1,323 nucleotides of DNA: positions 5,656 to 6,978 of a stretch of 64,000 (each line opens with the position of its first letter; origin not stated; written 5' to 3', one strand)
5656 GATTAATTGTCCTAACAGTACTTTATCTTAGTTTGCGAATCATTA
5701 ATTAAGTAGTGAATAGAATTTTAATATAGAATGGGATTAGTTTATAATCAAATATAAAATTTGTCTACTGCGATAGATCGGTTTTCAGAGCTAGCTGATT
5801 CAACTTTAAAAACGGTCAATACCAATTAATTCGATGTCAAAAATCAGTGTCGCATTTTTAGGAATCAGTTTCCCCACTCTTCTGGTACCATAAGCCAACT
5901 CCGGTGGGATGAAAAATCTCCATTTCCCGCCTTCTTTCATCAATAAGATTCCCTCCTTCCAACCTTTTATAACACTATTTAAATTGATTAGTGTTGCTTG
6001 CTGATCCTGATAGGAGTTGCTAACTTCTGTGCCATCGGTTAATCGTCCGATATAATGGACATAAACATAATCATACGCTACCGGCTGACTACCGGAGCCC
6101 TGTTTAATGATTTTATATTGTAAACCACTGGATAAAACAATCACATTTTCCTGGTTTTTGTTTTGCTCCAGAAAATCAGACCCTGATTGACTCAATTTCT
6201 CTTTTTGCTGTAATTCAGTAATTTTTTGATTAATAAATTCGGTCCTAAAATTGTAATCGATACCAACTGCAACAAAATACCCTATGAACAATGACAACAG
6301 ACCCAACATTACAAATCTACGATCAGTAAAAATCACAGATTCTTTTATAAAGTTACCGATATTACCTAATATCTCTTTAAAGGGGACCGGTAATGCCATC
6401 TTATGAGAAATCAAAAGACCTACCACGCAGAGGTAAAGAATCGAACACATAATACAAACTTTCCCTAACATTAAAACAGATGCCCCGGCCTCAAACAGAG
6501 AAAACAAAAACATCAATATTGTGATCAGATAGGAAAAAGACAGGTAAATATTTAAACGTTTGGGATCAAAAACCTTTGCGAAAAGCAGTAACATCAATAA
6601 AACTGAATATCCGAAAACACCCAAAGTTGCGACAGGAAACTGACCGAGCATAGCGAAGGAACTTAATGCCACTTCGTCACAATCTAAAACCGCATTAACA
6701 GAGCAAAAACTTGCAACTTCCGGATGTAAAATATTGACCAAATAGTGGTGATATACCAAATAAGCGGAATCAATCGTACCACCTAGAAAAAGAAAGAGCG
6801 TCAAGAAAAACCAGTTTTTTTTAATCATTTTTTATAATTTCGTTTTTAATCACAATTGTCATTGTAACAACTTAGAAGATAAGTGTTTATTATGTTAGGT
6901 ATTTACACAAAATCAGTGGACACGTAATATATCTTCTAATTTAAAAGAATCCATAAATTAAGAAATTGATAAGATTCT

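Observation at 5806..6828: VKOR domain fused to an FKBP-type prolyl isomerase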

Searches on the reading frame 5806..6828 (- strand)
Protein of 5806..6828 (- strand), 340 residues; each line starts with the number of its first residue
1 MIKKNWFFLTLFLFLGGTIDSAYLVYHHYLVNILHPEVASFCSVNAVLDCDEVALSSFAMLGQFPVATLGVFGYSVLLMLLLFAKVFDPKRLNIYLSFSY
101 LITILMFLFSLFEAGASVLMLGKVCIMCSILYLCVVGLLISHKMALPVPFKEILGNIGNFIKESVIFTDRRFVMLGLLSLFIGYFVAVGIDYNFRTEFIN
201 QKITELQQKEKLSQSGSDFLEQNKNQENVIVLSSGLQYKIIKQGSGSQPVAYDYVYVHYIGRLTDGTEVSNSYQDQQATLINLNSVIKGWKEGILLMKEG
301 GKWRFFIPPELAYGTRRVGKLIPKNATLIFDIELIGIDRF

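Call 3: search_protein_families(library=pfam, proteins=[window:5806-6828:-], max_evalue=0.1)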
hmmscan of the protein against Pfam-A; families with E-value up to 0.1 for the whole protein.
window:5806-6828:- (340 aa): 3 families
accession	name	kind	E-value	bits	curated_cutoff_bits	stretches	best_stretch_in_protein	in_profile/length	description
PF00254.34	FKBP_C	-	5.8e-26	91.1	21.1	1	248-335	4-94/94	FKBP-type peptidyl-prolyl cis-trans isomerase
PF07884.19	VKOR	-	2.3e-15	57.3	27.5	1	10-140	3-131/134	Vitamin K epoxide reductase family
PF01346.23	FKBP_N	-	2.5e-08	35.1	22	1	200-240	55-97/97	Domain amino terminal to FKBP-type peptidyl-prolyl isomerase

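Call 4: search_protein_families(library=ncbifam, proteins=[window:5806-6828:-], max_evalue=0.1)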
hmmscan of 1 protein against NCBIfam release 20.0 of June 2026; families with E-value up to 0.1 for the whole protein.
window:5806-6828:- (340 aa): 7 families
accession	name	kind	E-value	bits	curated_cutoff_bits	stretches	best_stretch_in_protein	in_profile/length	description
NF008602.0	PRK11570.1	subfamily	1.4e-32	113.3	198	1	206-337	74-205/206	FKBP-type peptidyl-prolyl cis-trans isomerase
NF008150.0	PRK10902.1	equivalog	2.3e-32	112.5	215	1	212-337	124-248/271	FKBP-type peptidyl-prolyl cis-trans isomerase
NF053689.1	BamJ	equivalog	8.2e-24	84.9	100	1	197-334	41-184/184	BamJ family beta-barrel-assembly machinery protein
NF011480.0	PRK14889.1-4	equivalog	7.5e-08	32.9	120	1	13-136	12-120/132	VKOR family protein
TIGR03516.1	ppisom_GldI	equivalog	4.2e-07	29.5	157.6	1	232-337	67-175/177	gliding motility-associated peptidyl-prolyl isomerase GldI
NF053691.1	BamM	equivalog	3.7e-06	26.2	315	1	236-300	101-172/376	BamM family beta-barrel-assembly machinery protein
NF011676.0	PRK15095.1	equivalog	0.017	14.6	125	1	255-316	11-74/156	FKBP-type peptidyl-prolyl cis-trans isomerase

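Call 6: find_homologous_proteins(query=window:5806-6828:-)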
Query window:5806-6828:- (340 aa): 5066 proteins with E <= 0.001 among 8000 candidates; the best 120 are listed.
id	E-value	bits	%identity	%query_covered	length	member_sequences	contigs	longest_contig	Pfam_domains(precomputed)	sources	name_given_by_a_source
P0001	1.2e-220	749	100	100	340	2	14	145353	PF07884.20,PF00254.35,PF01346.24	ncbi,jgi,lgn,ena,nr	ncbi:MAG: hypothetical protein HOD92_13105 [Deltaproteobacteria bacterium]|jgi:FKBP-type peptidyl-pr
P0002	3.0e-194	663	88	100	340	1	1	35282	PF07884.20,PF00254.35,PF01346.24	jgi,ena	-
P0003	6.1e-166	570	74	100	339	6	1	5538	PF07884.20,PF00254.35,PF01346.24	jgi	jgi:FKBP-type peptidyl-prolyl cis-trans isomerase FklB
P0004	7.3e-164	563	73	99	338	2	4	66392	PF07884.20,PF00254.35,PF01346.24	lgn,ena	-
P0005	1.0e-92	329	48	39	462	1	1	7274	PF00254.35,PF01346.24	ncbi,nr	ncbi:MAG: FKBP-type peptidyl-prolyl cis-trans isomerase [Kordiimonadaceae bacterium]|nr:FKBP-type pe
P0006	9.0e-86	306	46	100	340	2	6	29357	PF07884.20,PF00254.35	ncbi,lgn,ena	-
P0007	1.3e-85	306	45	99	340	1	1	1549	PF07884.20,PF00254.35,PF01346.24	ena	-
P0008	4.5e-84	301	52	36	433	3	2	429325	PF00254.35,PF01346.24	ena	-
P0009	1.5e-79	286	41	98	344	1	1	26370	PF07884.20,PF00254.35,PF01346.24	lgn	-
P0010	9.1e-75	270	40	99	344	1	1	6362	PF07884.20,PF00254.35,PF01346.24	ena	-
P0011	2.6e-74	268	41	99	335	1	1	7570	PF07884.20,PF00254.35,PF01346.24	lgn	-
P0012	6.7e-74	267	44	100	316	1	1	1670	PF07884.20,PF00254.35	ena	-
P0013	2.1e-67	246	44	42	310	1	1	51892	PF00254.35,PF01346.24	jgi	-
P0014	2.7e-66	242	40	42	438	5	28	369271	PF00254.35,PF08014.18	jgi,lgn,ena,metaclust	jgi:FKBP-type peptidyl-prolyl cis-trans isomerase|metaclust:\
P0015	1.1e-63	234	49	35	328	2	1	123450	PF00254.35,PF01346.24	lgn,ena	-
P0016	7.4e-63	231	44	36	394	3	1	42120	PF23322.2,PF00254.35,PF16109.12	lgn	-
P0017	2.0e-62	229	47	35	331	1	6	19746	PF00254.35,PF01346.24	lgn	-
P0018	5.3e-62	228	43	37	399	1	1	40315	PF23322.2,PF00254.35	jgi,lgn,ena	-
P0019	5.6e-62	228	52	35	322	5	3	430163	PF00254.35,PF01346.24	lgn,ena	-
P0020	1.2e-61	227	45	37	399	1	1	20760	PF23322.2,PF00254.35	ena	-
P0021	1.4e-61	227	44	33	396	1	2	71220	PF00254.35,PF16109.12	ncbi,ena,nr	ncbi:MAG: FKBP-type peptidyl-prolyl cis-trans isomerase [Bacteroidales bacterium]|nr:FKBP-type pepti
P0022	2.4e-61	226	53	36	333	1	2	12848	PF00254.35,PF01346.24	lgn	-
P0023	5.2e-60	221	41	36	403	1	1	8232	PF23322.2,PF00254.35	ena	-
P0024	5.4e-60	221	45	34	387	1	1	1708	PF23322.2,PF00254.35,PF16109.12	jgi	jgi:peptidylprolyl isomerase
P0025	5.9e-60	221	52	37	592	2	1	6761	PF00254.35,PF01346.24,PF16109.12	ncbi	-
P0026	1.5e-59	220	49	33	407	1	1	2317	PF23322.2,PF00254.35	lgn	-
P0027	2.3e-59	219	46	34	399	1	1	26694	PF23322.2,PF00254.35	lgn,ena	-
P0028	4.7e-59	218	47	39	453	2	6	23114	PF00254.35,PF01346.24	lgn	-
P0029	1.9e-58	216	48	37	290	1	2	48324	PF00254.35,PF01346.24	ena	-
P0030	2.5e-58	216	50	37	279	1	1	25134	PF00254.35,PF01346.24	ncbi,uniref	ncbi:FKBP-type peptidyl-prolyl cis-trans isomerase FkpA precursor [hydrothermal vent metagenome]|uni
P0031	1.9e-57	213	50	36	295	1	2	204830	PF00254.35,PF01346.24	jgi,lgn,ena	-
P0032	5.5e-57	211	48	34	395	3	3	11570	PF23322.2,PF00254.35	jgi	-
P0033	2.1e-56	210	43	34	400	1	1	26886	PF23322.2,PF00166.27,PF00254.35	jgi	jgi:peptidylprolyl isomerase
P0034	6.5e-56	208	46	35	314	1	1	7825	PF00254.35,PF01346.24,PF16109.12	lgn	-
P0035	1.3e-55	207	47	35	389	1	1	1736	PF00254.35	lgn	-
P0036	1.7e-55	207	-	-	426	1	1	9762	PF00254.35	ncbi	-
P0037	2.1e-55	206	47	41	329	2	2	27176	PF00254.35,PF01346.24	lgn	-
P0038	2.3e-55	206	47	36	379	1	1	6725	PF00254.35,PF01346.24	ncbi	-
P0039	3.3e-55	206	-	-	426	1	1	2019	PF00254.35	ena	-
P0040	3.4e-55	206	-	-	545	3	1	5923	PF23322.2,PF00254.35,PF13442.12,PF00034.27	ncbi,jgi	ncbi:MAG TPA: FKBP-type peptidyl-prolyl cis-trans isomerase [Bacteroidia bacterium]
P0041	7.5e-55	204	48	41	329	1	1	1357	PF00254.35,PF01346.24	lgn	-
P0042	1.0e-54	204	51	35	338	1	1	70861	PF00254.35,PF01346.24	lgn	-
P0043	3.8e-54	202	47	33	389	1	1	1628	PF23322.2,PF00254.35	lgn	-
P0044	4.4e-54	202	50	35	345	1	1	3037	PF00254.35,PF01346.24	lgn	-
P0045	7.8e-54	201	52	35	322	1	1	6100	PF00254.35,PF01346.24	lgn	-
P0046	9.5e-54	201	35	61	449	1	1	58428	PF00254.35,PF01346.24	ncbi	ncbi:UNVERIFIED_CONTAM: mip [Trichonephila clavipes]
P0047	3.9e-53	199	47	34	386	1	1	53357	PF23322.2,PF00254.35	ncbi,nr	ncbi:MAG: FKBP-type peptidyl-prolyl cis-trans isomerase [Bacteroidales bacterium]|nr:FKBP-type pepti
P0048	4.1e-53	199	44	35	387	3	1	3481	PF00254.35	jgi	-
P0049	5.5e-53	198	43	35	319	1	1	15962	PF00254.35,PF01346.24,PF16109.12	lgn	-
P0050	6.4e-53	198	44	34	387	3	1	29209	PF23322.2,PF00254.35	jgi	jgi:peptidylprolyl isomerase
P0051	1.6e-52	197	49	27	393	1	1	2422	PF00254.35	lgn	-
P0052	2.2e-52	196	45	30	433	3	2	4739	PF00254.35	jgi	jgi:peptidylprolyl isomerase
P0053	3.4e-52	196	-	-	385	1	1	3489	PF23322.2,PF00254.35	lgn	-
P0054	1.1e-51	194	-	-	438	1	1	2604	PF00254.35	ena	-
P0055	1.1e-51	194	55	33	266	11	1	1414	PF00254.35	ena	-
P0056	6.0e-51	192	44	33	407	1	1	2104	PF00254.35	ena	-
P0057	1.8e-50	190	54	30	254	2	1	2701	PF00254.35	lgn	-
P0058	2.4e-50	190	46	30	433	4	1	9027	PF00254.35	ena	-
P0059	3.1e-50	189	44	33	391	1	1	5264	PF00254.35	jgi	jgi:FKBP-type peptidyl-prolyl cis-trans isomerase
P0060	2.5e-49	186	51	30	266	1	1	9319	PF23322.2,PF00254.35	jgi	-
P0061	8.1e-49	185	48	40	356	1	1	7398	PF00254.35,PF01346.24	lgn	-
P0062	1.2e-48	184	47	35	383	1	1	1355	PF23322.2,PF00254.35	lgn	-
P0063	1.7e-48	184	47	33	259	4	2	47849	PF23322.2,PF00254.35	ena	-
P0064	3.9e-48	182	-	-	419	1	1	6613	PF23322.2,PF00254.35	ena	-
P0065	4.2e-48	182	-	-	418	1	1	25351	PF23322.2,PF00254.35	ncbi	-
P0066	4.5e-48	182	52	30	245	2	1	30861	PF00254.35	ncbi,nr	ncbi:MAG: FKBP-type peptidyl-prolyl cis-trans isomerase [Candidatus Cloacimonetes bacterium]|nr:FKBP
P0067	4.6e-48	182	-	-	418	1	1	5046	PF23322.2,PF00254.35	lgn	-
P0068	5.0e-48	182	47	33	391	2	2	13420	PF00254.35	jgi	jgi:FKBP-type peptidyl-prolyl cis-trans isomerase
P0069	1.7e-47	180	49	30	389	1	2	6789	PF00254.35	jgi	jgi:peptidylprolyl isomerase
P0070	4.2e-47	179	51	31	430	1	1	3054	PF00254.35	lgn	-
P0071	3.3e-46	176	45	34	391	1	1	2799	PF00254.35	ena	-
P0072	5.4e-46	175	46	32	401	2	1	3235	PF00254.35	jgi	jgi:FKBP-type peptidyl-prolyl cis-trans isomerase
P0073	7.3e-46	175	46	31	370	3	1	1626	PF00254.35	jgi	jgi:FKBP-type peptidyl-prolyl cis-trans isomerase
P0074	1.7e-45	174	49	33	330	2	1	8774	PF00254.35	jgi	jgi:FKBP-type peptidyl-prolyl cis-trans isomerase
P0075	1.7e-45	174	46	34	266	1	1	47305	PF00254.35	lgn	-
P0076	6.3e-45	172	48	30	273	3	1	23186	PF00254.35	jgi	-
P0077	8.1e-45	171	40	36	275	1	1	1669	PF00254.35,PF01346.24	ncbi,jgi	jgi:FKBP-type peptidyl-prolyl cis-trans isomerase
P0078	8.8e-45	171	46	32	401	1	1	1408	PF00254.35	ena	-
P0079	2.9e-44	170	45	32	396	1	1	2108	PF23322.2,PF00254.35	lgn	-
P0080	3.1e-44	170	46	35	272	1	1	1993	PF00254.35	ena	-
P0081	6.4e-44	169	47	39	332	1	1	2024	PF00254.35,PF01346.24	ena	-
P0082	3.8e-43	166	44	33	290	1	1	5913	PF00254.35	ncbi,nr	ncbi:MAG: FKBP-type peptidyl-prolyl cis-trans isomerase [Chloroflexales bacterium]|nr:FKBP-type pept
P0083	7.5e-43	165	46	32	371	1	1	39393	PF00254.35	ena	-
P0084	1.1e-42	164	46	33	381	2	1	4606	PF00254.35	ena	-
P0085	1.4e-42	164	45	34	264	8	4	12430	PF23322.2,PF00254.35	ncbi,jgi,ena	-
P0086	2.7e-42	163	45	33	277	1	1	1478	PF00254.35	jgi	-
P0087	3.2e-42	163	44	34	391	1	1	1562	PF00254.35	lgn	-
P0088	3.4e-42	163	47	34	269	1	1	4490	PF00254.35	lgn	-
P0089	5.8e-42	162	45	34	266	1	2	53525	PF23322.2,PF00254.35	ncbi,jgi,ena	-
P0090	1.1e-41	161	48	33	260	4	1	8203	PF23322.2,PF00254.35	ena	-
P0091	8.7e-41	158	43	33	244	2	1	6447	PF23322.2,PF00254.35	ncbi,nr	ncbi:MAG: FKBP-type peptidyl-prolyl cis-trans isomerase [Bacteroidales bacterium]|nr:FKBP-type pepti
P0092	9.8e-41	158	42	33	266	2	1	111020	PF23322.2,PF00254.35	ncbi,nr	ncbi:MAG: peptidylprolyl isomerase [Bacteroidetes bacterium B1(2017)]|nr:MAG: peptidylprolyl isomera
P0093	1.9e-40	157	44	33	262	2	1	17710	PF23322.2,PF00254.35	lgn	-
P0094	3.1e-40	156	46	30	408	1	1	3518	PF00254.35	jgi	-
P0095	3.2e-40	156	44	33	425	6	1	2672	PF00254.35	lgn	-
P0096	4.7e-40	156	44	32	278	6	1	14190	PF23322.2,PF00254.35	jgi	-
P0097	4.8e-40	156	43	32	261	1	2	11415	PF23322.2,PF00254.35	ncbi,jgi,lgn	-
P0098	8.0e-40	155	41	37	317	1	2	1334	PF00254.35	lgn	-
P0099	9.9e-40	155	44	39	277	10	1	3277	PF23322.2,PF00254.35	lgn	-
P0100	2.9e-39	153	42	39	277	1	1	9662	PF23322.2,PF00254.35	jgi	jgi:FKBP-type peptidyl-prolyl cis-trans isomerase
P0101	5.5e-39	152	45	34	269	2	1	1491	PF00254.35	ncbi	-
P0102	6.4e-39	152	41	33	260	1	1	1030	PF23322.2,PF00254.35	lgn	-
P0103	7.1e-39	152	47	30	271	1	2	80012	PF00254.35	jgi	jgi:peptidylprolyl isomerase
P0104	1.3e-38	151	42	34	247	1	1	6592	PF00254.35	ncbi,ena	-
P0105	1.7e-38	151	45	34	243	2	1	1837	PF00254.35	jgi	jgi:FKBP-type peptidyl-prolyl cis-trans isomerase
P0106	1.7e-38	151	47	31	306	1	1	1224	PF00254.35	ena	-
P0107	2.0e-38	150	48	30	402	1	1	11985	PF00254.35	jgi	jgi:peptidylprolyl isomerase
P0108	2.3e-38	150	48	31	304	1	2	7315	PF00254.35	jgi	jgi:peptidylprolyl isomerase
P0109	2.7e-38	150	40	38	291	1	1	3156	PF00254.35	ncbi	-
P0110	4.6e-38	149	46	34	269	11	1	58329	PF23322.2,PF00254.35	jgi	jgi:peptidylprolyl isomerase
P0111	1.8e-37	147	52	41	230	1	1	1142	PF00254.35,PF01346.24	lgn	-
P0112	3.5e-37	146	55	39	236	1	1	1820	PF00254.35,PF01346.24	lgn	-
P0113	3.6e-37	146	46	35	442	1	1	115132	PF00254.35,PF01346.24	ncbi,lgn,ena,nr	ncbi:MAG: hypothetical protein COA79_13525 [Planctomycetota bacterium]|nr:MAG: hypothetical protein 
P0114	9.0e-37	145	54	39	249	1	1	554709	PF00254.35,PF01346.24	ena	-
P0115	1.3e-36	145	-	-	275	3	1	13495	PF23322.2,PF00254.35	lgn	-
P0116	1.6e-36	144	41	32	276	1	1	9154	PF00254.35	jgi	jgi:FKBP-type peptidyl-prolyl cis-trans isomerase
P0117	2.5e-36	144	36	48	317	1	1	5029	PF00254.35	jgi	jgi:FKBP-type peptidyl-prolyl cis-trans isomerase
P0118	2.6e-36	144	44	44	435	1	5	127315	PF00254.35,PF01346.24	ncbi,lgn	-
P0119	2.8e-36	143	54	36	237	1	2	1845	PF00254.35,PF01346.24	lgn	-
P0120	4.1e-36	143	55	39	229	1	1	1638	PF00254.35,PF01346.24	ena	-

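Call 11: find_encoding_contigs(protein=P0001, flank=10000, max_places=3)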
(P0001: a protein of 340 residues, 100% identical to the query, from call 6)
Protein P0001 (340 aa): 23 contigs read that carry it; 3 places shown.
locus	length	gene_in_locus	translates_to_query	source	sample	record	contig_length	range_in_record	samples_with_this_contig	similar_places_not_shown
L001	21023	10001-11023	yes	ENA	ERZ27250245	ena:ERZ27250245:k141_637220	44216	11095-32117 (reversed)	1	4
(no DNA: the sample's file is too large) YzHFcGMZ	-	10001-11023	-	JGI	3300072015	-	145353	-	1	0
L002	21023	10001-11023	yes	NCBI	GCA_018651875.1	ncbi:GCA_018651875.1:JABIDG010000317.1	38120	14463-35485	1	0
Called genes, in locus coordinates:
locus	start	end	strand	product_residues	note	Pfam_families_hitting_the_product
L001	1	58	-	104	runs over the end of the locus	PF00829:Ribosomal_L21p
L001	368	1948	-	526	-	PF00072:Response_reg, PF00512:HisKA, PF02518:HATPase_c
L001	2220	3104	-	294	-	PF00892:EamA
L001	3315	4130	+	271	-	PF01975:SurE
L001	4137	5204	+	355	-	PF03033:Glyco_transf_28, PF04101:Glyco_tran_28_C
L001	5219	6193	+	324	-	PF00795:CN_hydrolase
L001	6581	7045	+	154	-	PF12900:Pyridox_ox_2, PF01243:PNPOx_N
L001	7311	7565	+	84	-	-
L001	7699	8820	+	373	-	PF00389:2-Hacid_dh, PF02826:2-Hacid_dh_C, PF11890:DUF3410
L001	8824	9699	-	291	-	PF01430:HSP33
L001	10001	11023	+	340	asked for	PF07884:VKOR, PF01346:FKBP_N, PF00254:FKBP_C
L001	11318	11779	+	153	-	PF02915:Rubrerythrin (weak), PF13668:Ferritin_2 (weak), PF02915:Rubrerythrin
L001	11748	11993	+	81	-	-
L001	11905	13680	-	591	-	PF00664:ABC_membrane, PF00005:ABC_tran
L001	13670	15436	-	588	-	PF00664:ABC_membrane, PF00005:ABC_tran, PF02463:SMC_N (faint)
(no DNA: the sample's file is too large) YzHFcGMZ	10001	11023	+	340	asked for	PF07884:VKOR, PF01346:FKBP_N, PF00254:FKBP_C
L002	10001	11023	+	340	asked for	PF07884:VKOR, PF01346:FKBP_N, PF00254:FKBP_C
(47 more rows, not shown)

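Call 12: find_encoding_contigs(protein=P0006, flank=10000, max_places=3)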
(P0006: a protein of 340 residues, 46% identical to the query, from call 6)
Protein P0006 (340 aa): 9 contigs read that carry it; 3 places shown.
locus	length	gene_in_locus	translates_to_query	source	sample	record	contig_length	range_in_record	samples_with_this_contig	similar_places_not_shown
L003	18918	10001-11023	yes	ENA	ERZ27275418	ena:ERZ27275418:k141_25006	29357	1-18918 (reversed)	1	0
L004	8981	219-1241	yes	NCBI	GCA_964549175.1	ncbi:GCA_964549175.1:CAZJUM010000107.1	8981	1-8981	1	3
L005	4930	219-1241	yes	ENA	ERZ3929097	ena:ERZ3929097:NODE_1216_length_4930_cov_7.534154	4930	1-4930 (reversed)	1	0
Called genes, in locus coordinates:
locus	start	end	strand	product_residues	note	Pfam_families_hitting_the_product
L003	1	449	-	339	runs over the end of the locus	PF04055:Radical_SAM, PF13186:SPASM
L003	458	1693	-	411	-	PF13439:Glyco_transf_4, PF13579:Glyco_trans_4_4 (weak), PF20706:GT4-conflict (faint), PF00534:Glycos_transf_1, PF13692:Glyco_trans_1_4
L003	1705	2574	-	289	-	PF01370:Epimerase, PF02719:Polysacc_synt_2 (faint), PF04321:RmlD_sub_bind, PF07993:NAD_binding_4, PF16363:GDP_Man_Dehyd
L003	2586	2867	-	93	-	-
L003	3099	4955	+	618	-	PF00158:Sigma54_activat, PF14532:Sigma54_activ_2 (faint)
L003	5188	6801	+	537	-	PF05681:Fumerase, PF05683:Fumerase_C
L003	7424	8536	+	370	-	PF00383:dCMP_cyt_deam_1, PF01872:RibD_C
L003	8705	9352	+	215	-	PF00677:Lum_binding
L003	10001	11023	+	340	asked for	PF07884:VKOR, PF00254:FKBP_C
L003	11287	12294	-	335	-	PF00005:ABC_tran, PF08352:oligo_HPY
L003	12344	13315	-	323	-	PF00005:ABC_tran, PF13304:AAA_21 (weak), PF08352:oligo_HPY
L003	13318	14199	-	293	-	PF12911:OppC_N, PF00528:BPD_transp_1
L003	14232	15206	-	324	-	PF19300:BPD_transp_1_N, PF00528:BPD_transp_1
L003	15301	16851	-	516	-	PF00496:SBP_bac_5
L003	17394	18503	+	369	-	PF00902:TatC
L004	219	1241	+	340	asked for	PF07884:VKOR, PF00254:FKBP_C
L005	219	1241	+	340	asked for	PF07884:VKOR, PF00254:FKBP_C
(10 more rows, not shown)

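Call 13: find_encoding_contigs(protein=P0004, flank=10000, max_places=2)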
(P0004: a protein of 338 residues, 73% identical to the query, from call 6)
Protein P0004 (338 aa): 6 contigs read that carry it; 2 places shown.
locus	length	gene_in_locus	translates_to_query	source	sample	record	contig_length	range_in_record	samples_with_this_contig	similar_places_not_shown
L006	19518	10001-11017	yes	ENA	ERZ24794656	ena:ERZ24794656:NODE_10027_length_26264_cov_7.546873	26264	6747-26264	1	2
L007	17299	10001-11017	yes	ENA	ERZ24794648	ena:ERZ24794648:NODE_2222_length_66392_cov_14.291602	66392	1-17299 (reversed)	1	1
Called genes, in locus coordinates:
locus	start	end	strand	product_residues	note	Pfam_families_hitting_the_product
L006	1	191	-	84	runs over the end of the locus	PF01016:Ribosomal_L27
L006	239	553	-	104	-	PF00829:Ribosomal_L21p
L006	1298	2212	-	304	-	PF00892:EamA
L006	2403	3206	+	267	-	PF01975:SurE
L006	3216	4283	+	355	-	PF03033:Glyco_transf_28, PF04101:Glyco_tran_28_C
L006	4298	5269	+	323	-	PF00795:CN_hydrolase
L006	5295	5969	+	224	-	PF09365:DUF2461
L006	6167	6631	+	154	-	PF12900:Pyridox_ox_2, PF01243:PNPOx_N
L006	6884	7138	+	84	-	-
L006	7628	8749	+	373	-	PF00389:2-Hacid_dh, PF02826:2-Hacid_dh_C, PF11890:DUF3410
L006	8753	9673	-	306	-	PF01430:HSP33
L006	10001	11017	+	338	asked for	PF07884:VKOR, PF01346:FKBP_N (weak), PF00254:FKBP_C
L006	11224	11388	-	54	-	-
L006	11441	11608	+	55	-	-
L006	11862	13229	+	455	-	PF13458:Peripla_BP_6, PF13433:Peripla_BP_5, PF01094:ANF_receptor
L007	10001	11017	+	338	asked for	PF07884:VKOR, PF01346:FKBP_N (weak), PF00254:FKBP_C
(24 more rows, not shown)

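Call 14: find_encoding_contigs(protein=P0009, flank=10000, max_places=2)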
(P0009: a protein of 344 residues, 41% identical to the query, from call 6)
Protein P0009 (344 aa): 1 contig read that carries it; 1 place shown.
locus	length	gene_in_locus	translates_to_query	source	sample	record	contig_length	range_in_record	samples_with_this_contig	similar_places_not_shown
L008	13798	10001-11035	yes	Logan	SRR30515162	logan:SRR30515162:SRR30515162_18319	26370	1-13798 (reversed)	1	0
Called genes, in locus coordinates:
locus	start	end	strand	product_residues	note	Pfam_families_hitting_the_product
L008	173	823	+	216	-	PF25182:NonGDSL, PF00657:Lipase_GDSL, PF13472:Lipase_GDSL_2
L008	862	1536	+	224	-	PF00005:ABC_tran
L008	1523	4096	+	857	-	PF02687:FtsX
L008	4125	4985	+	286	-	PF19795:DUF6279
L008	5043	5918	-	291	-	-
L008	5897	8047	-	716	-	-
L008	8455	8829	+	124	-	-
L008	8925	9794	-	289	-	PF01430:HSP33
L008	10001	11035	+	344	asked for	PF07884:VKOR, PF01346:FKBP_N, PF00254:FKBP_C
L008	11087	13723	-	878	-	PF17900:Peptidase_M1_N, PF01433:Peptidase_M1, PF11940:DUF3458, PF17432:DUF3458_C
